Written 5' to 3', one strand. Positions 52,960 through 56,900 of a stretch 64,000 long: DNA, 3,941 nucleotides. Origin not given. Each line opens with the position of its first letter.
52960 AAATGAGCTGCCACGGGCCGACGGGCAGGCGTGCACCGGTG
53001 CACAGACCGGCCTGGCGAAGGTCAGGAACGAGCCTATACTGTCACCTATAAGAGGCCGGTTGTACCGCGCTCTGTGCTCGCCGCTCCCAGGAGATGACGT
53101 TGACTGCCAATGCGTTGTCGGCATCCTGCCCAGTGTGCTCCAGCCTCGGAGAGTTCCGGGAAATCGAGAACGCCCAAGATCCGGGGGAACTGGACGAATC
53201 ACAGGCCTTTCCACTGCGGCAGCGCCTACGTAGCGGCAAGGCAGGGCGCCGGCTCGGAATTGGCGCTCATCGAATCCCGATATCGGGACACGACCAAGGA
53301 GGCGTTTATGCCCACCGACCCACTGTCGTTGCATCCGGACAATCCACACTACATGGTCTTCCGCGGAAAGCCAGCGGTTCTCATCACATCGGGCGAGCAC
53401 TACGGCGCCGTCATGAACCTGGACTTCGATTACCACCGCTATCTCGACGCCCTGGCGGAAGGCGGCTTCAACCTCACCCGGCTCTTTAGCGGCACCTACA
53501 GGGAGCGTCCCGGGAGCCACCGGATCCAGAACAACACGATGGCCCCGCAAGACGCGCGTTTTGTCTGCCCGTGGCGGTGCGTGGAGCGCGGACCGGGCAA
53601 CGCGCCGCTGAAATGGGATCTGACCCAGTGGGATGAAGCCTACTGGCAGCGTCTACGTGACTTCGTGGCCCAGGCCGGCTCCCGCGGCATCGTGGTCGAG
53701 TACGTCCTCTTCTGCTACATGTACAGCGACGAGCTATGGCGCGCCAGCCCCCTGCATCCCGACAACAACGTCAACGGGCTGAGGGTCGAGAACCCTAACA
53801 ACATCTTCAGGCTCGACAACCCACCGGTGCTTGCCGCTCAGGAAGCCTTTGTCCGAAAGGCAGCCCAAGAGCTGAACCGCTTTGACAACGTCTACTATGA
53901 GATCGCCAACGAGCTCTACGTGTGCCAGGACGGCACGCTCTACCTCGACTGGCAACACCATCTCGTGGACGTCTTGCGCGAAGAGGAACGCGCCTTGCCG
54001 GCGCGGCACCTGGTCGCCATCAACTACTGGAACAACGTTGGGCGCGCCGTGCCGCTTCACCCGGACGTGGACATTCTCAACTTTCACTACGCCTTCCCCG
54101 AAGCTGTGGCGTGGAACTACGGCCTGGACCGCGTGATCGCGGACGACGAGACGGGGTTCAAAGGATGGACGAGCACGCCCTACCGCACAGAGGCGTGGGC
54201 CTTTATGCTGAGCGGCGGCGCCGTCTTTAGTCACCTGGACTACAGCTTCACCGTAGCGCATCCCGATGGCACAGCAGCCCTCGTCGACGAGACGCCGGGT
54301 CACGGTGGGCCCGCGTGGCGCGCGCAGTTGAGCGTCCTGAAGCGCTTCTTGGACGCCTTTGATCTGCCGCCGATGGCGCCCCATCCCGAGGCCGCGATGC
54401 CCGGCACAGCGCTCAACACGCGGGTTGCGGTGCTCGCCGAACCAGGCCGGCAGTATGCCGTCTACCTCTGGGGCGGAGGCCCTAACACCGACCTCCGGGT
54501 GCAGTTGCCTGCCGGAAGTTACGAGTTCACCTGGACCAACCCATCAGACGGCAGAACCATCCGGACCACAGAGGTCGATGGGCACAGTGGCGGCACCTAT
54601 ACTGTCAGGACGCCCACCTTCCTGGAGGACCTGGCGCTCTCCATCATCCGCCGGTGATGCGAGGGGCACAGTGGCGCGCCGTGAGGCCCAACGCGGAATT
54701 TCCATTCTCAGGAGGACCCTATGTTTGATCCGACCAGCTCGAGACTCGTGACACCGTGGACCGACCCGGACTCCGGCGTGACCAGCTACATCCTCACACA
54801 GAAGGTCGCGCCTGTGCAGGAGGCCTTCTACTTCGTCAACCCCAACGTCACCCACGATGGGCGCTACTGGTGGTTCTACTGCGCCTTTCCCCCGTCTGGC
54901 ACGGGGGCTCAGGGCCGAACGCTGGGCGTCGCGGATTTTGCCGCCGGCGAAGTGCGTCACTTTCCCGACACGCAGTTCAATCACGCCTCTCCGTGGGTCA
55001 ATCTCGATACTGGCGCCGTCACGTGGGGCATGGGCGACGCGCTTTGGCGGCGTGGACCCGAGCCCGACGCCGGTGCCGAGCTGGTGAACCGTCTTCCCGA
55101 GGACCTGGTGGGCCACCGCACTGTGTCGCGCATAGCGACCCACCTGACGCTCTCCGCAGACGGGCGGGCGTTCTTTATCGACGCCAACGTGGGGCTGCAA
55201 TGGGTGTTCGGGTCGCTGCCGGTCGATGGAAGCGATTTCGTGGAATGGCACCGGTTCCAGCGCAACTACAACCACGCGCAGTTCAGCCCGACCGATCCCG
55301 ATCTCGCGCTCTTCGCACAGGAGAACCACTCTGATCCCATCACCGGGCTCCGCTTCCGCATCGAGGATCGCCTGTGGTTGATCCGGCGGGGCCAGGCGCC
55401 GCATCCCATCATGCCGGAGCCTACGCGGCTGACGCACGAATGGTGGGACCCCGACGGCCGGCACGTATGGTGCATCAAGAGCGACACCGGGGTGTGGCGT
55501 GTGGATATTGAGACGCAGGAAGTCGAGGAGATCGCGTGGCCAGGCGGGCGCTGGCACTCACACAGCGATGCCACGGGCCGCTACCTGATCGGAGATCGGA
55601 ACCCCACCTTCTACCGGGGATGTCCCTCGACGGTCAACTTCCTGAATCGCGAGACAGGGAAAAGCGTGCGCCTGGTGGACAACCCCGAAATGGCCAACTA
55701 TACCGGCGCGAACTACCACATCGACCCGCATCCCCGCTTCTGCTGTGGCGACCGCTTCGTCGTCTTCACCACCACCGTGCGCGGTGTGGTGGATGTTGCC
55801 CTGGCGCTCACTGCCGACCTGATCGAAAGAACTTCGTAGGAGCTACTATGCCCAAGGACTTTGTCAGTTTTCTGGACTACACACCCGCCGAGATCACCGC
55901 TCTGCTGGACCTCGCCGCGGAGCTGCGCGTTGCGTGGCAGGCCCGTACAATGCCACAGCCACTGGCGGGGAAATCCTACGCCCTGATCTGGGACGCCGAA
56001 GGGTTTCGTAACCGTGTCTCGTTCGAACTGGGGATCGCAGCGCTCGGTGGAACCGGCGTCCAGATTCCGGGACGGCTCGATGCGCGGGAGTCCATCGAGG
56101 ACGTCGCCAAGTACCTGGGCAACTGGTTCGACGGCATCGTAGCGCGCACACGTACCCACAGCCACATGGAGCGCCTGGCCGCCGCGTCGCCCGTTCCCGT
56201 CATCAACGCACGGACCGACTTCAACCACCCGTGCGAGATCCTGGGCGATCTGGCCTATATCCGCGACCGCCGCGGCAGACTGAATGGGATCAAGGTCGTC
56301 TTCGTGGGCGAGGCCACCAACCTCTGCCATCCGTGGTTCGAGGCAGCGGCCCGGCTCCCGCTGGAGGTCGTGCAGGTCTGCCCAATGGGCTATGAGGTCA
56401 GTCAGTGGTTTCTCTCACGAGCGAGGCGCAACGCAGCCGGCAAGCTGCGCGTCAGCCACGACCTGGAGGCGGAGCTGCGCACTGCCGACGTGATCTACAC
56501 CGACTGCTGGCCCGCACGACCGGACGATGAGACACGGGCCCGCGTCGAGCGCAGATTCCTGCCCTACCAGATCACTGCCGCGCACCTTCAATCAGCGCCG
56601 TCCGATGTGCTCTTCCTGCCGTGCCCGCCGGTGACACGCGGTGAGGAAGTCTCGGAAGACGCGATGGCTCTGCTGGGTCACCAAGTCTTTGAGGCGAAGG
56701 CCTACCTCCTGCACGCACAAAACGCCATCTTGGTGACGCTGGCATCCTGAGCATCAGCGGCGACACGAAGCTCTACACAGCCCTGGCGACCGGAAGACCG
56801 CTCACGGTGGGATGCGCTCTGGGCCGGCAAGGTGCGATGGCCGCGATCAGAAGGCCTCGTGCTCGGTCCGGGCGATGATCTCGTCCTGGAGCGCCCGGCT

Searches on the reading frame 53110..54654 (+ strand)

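Call 15: search_protein_families(library=pfam, proteins=[window:53110-54654:+], max_evalue=0.001)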
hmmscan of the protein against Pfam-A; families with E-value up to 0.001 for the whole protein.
window:53110-54654:+ (515 aa): 2 families
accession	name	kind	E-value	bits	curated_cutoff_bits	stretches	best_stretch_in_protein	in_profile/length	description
PF13204.13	Apiosidase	-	0.00084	19.5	26.5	0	107-211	33-116/320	Apiosidase-like, catalytic domain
PF19815.4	DUF6298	-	0.001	18.5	28.1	1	168-231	223-289/487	Family of unknown function (DUF6298)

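Call 21: search_protein_families(library=ncbifam, proteins=[window:53110-54654:+], max_evalue=0.01)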
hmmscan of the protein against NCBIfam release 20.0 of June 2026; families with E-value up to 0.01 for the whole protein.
window:53110-54654:+ (515 aa): 0 families

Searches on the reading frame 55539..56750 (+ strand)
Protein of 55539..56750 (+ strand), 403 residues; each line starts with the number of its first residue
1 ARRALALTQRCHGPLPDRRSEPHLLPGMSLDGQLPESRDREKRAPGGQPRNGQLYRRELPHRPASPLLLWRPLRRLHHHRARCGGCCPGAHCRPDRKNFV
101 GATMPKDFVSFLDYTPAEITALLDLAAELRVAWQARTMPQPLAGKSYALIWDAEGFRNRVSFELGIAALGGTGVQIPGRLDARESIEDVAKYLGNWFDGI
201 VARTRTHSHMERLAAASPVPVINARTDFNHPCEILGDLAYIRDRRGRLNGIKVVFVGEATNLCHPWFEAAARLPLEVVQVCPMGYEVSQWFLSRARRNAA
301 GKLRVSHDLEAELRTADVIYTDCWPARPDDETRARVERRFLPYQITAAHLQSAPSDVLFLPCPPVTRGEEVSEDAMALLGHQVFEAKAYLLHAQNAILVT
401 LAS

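Call 15: search_protein_families(library=pfam, proteins=[window:55539-56750:+], max_evalue=0.001)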
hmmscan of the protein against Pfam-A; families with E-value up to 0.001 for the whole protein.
window:55539-56750:+ (403 aa): 2 families
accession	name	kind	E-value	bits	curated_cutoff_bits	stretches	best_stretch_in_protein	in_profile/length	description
PF02729.26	OTCace_N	-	7.5e-32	110.9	29.9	1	106-242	1-147/148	Aspartate/ornithine carbamoyltransferase, carbamoyl-P binding domain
PF00185.30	OTCace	-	2.2e-28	99.7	29.4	1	249-400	1-156/157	Aspartate/ornithine carbamoyltransferase, Asp/Orn binding domain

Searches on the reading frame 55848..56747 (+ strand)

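Call 21: search_protein_families(library=ncbifam, proteins=[window:55848-56747:+], max_evalue=0.01)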
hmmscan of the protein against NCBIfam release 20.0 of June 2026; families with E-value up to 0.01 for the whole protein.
window:55848-56747:+ (300 aa): 15 families
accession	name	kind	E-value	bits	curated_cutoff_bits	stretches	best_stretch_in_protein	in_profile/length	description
NF001986.0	PRK00779.1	subfamily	2.5e-72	243.6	306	1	2-299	5-304/307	ornithine carbamoyltransferase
TIGR00658.1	orni_carb_tr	equivalog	8.2e-64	215.7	280.85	1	3-298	1-302/304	ornithine carbamoyltransferase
NF011380.0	PRK14805.1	equivalog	2.5e-59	200.8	421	1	3-299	2-300/302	ornithine carbamoyltransferase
TIGR04384.1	putr_carbamoyl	exception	4.2e-58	197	500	1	4-298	1-306/330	putrescine carbamoyltransferase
NF003286.0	PRK04284.1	subfamily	2.6e-40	138.5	515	1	3-295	7-311/332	ornithine carbamoyltransferase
NF009213.0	PRK12562.1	subfamily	1.3e-30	106.9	559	1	3-267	7-282/334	ornithine carbamoyltransferase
NF002470.0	PRK01713.1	equivalog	4.6e-27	95.3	545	1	5-265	10-280/334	ornithine carbamoyltransferase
NF011379.0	PRK14804.1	equivalog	7.3e-26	91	373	1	3-298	7-308/311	ornithine carbamoyltransferase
NF003384.0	PRK04523.1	equivalog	4.5e-25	88.4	288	1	3-299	4-333/336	N-acetylornithine carbamoyltransferase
TIGR00670.1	asp_carb_tr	equivalog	4e-21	75.4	236.95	1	4-295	2-299/304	aspartate carbamoyltransferase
NF002032.1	PRK00856.1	equivalog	9e-20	71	263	1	3-295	1-293/297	aspartate carbamoyltransferase catalytic subunit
NF008853.0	PRK11891.1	equivalog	2e-09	36.6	560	1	46-219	133-316/430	aspartate carbamoyltransferase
NF006046.0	PRK08192.1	equivalog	5.8e-09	35.6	512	1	16-218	20-233/339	aspartate carbamoyltransferase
NF005538.0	PRK07200.1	equivalog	7.3e-06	25.2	453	1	118-223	156-274/396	knotted carbamoyltransferase YgeW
TIGR03316.1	ygeW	equivalog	0.00026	20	500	1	118-223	153-271/391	knotted carbamoyltransferase YgeW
